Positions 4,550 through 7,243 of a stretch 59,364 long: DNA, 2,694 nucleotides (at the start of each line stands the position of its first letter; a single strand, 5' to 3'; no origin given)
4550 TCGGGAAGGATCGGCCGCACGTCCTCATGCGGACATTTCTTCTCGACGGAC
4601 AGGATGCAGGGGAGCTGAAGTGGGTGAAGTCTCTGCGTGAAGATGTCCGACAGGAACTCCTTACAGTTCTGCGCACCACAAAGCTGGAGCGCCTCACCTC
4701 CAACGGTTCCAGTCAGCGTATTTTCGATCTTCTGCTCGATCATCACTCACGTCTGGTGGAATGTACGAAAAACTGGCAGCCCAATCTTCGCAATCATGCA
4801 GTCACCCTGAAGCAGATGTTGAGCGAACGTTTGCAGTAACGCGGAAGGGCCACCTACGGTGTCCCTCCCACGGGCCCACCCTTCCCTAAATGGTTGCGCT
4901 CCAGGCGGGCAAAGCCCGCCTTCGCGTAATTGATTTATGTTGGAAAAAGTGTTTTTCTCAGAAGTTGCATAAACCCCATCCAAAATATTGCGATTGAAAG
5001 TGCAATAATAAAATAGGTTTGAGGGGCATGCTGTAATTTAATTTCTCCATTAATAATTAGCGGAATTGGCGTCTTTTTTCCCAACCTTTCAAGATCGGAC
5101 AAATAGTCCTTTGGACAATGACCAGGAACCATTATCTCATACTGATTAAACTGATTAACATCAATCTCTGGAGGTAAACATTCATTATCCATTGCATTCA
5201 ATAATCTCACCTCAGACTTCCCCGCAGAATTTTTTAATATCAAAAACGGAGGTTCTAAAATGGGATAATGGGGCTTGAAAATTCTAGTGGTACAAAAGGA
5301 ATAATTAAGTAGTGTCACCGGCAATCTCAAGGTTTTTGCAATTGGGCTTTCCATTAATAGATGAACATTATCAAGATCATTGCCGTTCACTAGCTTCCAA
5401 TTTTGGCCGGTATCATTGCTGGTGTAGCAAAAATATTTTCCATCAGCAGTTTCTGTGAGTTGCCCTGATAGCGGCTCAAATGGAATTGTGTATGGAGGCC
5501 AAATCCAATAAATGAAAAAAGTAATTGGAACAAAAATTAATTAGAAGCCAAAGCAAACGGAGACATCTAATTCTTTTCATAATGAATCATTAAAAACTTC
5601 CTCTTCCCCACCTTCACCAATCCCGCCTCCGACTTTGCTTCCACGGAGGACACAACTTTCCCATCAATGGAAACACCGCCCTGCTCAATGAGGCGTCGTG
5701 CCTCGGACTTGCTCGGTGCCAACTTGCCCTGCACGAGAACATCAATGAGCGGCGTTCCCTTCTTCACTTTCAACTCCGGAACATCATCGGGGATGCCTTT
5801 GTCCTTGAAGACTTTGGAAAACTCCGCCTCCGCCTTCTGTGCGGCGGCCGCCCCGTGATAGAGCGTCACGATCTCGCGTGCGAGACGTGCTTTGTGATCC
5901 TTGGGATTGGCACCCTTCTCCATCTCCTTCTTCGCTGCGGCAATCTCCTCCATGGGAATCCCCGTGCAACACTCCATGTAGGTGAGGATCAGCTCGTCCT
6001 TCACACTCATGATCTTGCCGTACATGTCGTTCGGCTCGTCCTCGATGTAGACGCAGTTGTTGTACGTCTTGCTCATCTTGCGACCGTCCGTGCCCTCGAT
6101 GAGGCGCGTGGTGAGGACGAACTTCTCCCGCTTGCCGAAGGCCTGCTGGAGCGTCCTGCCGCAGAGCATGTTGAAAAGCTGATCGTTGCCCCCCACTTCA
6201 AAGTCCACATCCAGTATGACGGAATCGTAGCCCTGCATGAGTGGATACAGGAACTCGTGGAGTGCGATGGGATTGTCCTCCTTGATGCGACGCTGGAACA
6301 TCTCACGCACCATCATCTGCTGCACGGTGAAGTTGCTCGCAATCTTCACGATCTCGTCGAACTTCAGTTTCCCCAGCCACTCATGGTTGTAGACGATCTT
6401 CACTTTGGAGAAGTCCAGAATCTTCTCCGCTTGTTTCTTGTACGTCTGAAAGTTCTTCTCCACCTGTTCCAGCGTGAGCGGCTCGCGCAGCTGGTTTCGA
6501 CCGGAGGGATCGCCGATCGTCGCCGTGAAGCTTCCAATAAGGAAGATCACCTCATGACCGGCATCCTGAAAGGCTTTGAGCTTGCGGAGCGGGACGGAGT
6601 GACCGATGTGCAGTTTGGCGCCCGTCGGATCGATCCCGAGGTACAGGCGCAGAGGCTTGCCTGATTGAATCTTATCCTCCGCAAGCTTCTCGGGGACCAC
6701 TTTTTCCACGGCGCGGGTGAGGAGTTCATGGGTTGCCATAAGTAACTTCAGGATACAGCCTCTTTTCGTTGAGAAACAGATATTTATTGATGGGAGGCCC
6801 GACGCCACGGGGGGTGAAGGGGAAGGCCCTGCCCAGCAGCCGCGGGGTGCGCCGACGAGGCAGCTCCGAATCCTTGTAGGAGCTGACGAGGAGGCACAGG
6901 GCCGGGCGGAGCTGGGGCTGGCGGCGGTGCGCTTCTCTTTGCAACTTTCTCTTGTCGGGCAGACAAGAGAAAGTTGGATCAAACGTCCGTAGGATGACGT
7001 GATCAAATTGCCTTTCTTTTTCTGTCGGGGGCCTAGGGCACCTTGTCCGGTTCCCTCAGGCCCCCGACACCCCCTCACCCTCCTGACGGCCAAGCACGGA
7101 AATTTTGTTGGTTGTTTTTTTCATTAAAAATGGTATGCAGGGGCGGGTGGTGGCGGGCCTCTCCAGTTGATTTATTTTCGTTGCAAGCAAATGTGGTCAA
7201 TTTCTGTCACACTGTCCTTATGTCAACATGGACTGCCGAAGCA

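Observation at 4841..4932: R2: a ~92-nt structured repeat at gene 3' ends whose second hairpin shows compensatory changes between copies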

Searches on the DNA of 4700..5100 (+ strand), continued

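Call 56: search_with_rna_model(model_id=R1, sources=[L031, L032, L033, L034, L035, L036, L037, L038, L039, L040, L041, L042, L043, L044, L045, L046, L047, L048, L049, L050, L051, L052, L053, L054, L055, L056, L057, L058, L029, L030], max_evalue=0.00001)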
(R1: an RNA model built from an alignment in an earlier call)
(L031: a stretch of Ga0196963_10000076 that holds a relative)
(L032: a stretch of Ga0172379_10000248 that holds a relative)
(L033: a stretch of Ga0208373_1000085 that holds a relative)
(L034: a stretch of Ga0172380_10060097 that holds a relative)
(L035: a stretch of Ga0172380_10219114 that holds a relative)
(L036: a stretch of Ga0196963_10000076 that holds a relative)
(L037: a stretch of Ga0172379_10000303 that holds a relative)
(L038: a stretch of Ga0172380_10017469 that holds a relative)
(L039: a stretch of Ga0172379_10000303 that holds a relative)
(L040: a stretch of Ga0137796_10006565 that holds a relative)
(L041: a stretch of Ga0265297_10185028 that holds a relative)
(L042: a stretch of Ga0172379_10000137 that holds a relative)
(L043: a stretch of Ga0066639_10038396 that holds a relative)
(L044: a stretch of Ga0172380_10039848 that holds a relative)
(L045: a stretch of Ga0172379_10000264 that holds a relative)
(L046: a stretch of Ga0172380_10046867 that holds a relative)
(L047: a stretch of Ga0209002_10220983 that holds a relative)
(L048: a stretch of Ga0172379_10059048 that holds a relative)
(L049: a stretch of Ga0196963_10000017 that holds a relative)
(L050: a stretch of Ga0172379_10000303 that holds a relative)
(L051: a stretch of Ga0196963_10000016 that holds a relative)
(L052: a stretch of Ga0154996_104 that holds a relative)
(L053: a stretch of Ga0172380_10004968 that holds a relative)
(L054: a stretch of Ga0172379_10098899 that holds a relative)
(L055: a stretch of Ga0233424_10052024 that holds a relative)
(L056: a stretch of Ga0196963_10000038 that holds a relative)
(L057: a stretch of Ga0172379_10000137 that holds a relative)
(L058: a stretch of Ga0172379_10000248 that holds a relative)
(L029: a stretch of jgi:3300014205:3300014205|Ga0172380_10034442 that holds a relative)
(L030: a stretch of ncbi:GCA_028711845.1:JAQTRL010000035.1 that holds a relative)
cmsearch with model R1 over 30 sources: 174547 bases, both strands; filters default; matches with E-value up to 0.00001: 33.
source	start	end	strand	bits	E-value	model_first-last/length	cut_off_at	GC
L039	2557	2663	-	118.7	2.3e-28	1-107/107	no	0.62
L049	1167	1273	-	117.4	5e-28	1-107/107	no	0.59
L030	6552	6659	+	115.8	1.3e-27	1-107/107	no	0.6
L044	3108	3214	+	114.2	3.3e-27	1-107/107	no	0.56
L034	1189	1296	+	112.5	9e-27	1-107/107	no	0.64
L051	5977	6083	+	111.1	2.1e-26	1-107/107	no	0.56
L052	2729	2835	-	107.9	1.3e-25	1-107/107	no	0.54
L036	3449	3555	+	103.6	1.7e-24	1-107/107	no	0.62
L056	4329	4434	+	102.7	2.8e-24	1-107/107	no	0.6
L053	28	135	-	102.3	3.6e-24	1-107/107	no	0.61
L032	4419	4532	+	102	4.4e-24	1-107/107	no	0.67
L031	5106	5211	-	99.1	2.4e-23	1-107/107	no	0.62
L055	694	802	-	99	2.5e-23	1-107/107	no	0.61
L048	1128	1247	+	98.4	3.5e-23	1-107/107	no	0.62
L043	1470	1589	+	97.1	7.8e-23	1-107/107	no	0.62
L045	136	255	+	95.4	2e-22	1-107/107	no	0.6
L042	951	1065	-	93.6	5.9e-22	1-107/107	no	0.66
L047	46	161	-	91.6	1.9e-21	1-107/107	no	0.66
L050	3176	3290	-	90.9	2.9e-21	1-107/107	no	0.64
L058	560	674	+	89.8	5.4e-21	1-107/107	no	0.67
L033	11696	11800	+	89.3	7.4e-21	1-107/107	no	0.64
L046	989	1103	-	89.2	7.7e-21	1-107/107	no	0.58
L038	2936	3054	-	89.2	8.1e-21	1-107/107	no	0.55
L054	979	1099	-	87.9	1.6e-20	1-107/107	no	0.64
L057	12499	12614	+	86.1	4.9e-20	1-107/107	no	0.7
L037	4744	4858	-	86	5.3e-20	1-107/107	no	0.67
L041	1032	1141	-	84.6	1.2e-19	1-107/107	no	0.59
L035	946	1060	+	80.4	1.4e-18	1-107/107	no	0.59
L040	120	258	-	79.4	2.5e-18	1-107/107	no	0.66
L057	10311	10424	+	72.2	1.7e-16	1-107/107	no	0.63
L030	10132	10238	+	71.2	3e-16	1-107/107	no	0.5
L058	3804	3899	-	62.8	4.3e-14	1-107/107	no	0.7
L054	1063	1153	+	32.2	2.8e-06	1-107/107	no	0.63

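Call 73: search_dna_similar(query=window:4838-4944:+, collection=plasmids, mode=distant, max_evalue=0.01, max_rows=10)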
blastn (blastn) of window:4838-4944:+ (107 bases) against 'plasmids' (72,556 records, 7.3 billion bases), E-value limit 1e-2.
No match.

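Call 74: search_dna_similar(query=window:4838-4944:+, collection=phages, mode=distant, max_evalue=0.01, max_rows=10)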
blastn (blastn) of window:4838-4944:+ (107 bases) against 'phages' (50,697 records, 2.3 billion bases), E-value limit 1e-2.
No match.

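Call 87: search_with_rna_model(model_id=R1, sources=[L059, L060, L061], max_evalue=0.01)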
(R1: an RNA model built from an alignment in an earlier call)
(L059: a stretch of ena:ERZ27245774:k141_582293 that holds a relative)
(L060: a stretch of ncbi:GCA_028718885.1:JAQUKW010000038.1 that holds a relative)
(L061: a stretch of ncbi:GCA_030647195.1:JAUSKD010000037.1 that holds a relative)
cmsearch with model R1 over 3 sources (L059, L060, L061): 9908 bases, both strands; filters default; matches with E-value up to 0.01: 3.
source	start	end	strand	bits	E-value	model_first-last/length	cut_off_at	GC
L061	3330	3451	+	49.9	4.8e-12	1-107/107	no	0.57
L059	431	574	+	43.8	1.8e-10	1-107/107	no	0.59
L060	2875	2969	+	33.3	8e-08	1-107/107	no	0.48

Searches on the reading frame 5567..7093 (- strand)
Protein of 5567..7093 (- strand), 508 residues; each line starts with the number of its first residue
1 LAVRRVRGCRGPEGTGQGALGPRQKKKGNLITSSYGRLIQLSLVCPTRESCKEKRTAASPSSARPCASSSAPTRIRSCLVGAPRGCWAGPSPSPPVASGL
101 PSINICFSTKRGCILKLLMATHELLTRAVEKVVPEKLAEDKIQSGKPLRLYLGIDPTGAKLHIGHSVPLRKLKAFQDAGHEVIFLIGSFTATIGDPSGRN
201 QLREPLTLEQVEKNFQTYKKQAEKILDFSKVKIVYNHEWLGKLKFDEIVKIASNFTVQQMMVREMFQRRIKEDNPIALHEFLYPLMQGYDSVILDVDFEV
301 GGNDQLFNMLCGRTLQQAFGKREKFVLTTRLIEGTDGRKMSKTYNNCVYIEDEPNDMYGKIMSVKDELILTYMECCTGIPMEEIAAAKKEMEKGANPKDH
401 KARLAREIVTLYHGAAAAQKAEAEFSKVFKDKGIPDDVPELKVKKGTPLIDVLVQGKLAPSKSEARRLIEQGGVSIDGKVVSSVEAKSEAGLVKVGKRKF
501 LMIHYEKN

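Call 18: search_protein_families(library=pfam, proteins=[window:5567-7093:-])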
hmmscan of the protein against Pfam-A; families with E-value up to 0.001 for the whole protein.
window:5567-7093:- (508 aa): 3 families
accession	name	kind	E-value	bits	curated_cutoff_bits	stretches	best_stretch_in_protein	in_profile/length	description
PF00579.31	tRNA-synt_1b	-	2.1e-77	260.8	21.1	1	145-430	3-292/292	tRNA synthetases class I (W and Y)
PF22421.1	SYY_C-terminal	-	3.8e-10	40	27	1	436-488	7-60/83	Tyrosine--tRNA ligase SYY-like C-terminal domain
PF01479.30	S4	-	5.9e-09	36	22.8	1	449-483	3-37/48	S4 domain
